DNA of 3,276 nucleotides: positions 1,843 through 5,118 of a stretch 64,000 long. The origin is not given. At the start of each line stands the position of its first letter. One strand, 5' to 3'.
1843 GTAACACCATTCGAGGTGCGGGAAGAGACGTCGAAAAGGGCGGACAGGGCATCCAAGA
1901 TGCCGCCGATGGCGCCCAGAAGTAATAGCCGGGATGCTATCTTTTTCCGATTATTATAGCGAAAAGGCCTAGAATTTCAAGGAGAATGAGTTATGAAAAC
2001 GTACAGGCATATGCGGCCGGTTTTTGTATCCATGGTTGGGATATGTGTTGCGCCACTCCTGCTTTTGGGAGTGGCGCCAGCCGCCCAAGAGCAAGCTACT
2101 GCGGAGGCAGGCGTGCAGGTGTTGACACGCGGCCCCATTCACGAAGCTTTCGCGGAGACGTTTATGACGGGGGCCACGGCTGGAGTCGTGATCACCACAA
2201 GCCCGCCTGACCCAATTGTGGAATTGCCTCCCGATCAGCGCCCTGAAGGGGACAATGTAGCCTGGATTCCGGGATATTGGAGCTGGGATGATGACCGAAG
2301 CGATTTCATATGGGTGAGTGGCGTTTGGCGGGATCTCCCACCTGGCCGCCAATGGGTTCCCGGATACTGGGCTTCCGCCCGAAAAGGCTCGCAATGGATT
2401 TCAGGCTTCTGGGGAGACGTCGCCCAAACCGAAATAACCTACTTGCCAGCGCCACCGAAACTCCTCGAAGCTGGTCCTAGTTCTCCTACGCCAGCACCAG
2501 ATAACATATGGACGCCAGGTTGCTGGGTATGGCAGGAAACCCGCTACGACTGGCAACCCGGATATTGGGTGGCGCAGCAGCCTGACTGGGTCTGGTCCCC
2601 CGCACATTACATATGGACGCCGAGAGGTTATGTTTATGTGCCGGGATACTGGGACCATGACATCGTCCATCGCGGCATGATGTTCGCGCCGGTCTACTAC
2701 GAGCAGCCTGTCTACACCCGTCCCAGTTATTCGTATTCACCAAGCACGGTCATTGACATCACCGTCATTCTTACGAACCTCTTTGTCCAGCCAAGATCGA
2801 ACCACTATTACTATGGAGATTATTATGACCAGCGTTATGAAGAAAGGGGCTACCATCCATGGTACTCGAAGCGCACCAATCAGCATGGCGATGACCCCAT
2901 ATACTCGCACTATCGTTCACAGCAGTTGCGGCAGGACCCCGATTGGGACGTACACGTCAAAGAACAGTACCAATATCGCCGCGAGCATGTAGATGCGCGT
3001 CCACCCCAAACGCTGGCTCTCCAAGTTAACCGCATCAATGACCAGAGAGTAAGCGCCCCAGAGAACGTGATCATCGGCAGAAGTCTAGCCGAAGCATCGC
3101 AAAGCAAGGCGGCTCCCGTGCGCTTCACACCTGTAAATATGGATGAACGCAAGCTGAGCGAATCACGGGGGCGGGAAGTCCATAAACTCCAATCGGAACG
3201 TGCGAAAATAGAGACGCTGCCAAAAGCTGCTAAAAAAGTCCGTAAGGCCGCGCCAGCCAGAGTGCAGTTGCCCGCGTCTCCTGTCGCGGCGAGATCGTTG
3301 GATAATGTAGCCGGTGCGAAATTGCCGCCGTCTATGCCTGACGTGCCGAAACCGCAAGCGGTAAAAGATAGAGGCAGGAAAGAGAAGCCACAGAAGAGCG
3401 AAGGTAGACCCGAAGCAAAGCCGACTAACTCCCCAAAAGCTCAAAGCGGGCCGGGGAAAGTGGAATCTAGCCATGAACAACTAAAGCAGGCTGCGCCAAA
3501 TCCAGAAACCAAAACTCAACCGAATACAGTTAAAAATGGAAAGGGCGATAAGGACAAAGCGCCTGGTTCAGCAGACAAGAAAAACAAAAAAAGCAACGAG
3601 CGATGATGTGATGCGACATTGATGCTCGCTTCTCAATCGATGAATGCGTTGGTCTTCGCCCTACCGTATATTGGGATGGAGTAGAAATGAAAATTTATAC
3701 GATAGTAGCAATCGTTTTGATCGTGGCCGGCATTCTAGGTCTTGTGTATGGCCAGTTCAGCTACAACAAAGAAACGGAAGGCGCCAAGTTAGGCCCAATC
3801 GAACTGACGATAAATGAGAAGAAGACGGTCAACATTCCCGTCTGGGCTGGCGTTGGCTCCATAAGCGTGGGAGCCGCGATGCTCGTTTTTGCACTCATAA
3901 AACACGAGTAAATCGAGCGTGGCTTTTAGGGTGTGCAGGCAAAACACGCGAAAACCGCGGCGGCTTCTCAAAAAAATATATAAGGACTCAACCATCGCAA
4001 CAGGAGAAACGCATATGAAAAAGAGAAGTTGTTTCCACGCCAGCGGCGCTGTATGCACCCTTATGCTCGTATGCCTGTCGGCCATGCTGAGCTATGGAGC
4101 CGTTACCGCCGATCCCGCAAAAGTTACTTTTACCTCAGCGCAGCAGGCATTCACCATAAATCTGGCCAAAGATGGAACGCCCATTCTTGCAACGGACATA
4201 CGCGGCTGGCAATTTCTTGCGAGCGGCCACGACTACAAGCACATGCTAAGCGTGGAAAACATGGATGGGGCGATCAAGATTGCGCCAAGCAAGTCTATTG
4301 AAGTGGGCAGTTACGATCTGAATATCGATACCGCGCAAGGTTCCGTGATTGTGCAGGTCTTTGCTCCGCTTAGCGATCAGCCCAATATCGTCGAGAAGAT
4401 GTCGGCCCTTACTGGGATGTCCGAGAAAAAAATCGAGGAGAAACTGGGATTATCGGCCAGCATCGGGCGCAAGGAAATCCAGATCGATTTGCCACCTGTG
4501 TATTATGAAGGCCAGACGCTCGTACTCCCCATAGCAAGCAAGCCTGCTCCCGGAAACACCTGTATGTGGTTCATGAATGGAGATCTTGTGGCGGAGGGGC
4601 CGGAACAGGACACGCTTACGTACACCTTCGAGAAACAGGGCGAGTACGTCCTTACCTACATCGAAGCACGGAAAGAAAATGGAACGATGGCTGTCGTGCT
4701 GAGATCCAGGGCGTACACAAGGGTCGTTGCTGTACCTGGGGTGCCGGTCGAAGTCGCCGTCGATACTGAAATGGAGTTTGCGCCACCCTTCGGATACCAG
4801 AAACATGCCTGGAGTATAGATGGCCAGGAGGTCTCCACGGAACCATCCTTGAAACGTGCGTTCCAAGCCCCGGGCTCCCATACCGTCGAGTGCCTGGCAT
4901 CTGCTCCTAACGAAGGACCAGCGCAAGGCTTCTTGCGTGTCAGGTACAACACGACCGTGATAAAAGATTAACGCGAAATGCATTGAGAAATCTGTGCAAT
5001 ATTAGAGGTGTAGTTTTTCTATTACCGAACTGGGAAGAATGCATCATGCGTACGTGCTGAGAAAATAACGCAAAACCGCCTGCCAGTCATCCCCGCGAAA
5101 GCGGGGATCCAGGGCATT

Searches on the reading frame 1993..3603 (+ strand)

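Call 71: search_protein_families(library=pfam, proteins=[window:1993-3603:+], max_evalue=0.00001)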
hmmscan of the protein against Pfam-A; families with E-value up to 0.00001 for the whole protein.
window:1993-3603:+ (537 aa): 1 family
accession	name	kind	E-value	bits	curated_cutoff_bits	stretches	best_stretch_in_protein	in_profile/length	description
PF12779.12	WXXGXW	-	3.9e-08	33.7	18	0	172-193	5-26/26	WXXGXW repeat (2 copies)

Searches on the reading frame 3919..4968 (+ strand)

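Call 71: search_protein_families(library=pfam, proteins=[window:3919-4968:+], max_evalue=0.00001)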
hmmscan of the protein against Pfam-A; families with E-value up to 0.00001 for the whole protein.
window:3919-4968:+ (350 aa): 2 families
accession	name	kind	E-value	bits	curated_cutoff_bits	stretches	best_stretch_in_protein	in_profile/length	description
PF16820.11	PKD_3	-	8.3e-09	35.6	26.3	0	279-323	15-62/68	PKD-like domain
PF06832.18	BiPBP_C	-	3.4e-08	33.7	26.8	0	188-250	22-81/90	Penicillin-Binding Protein C-terminus Family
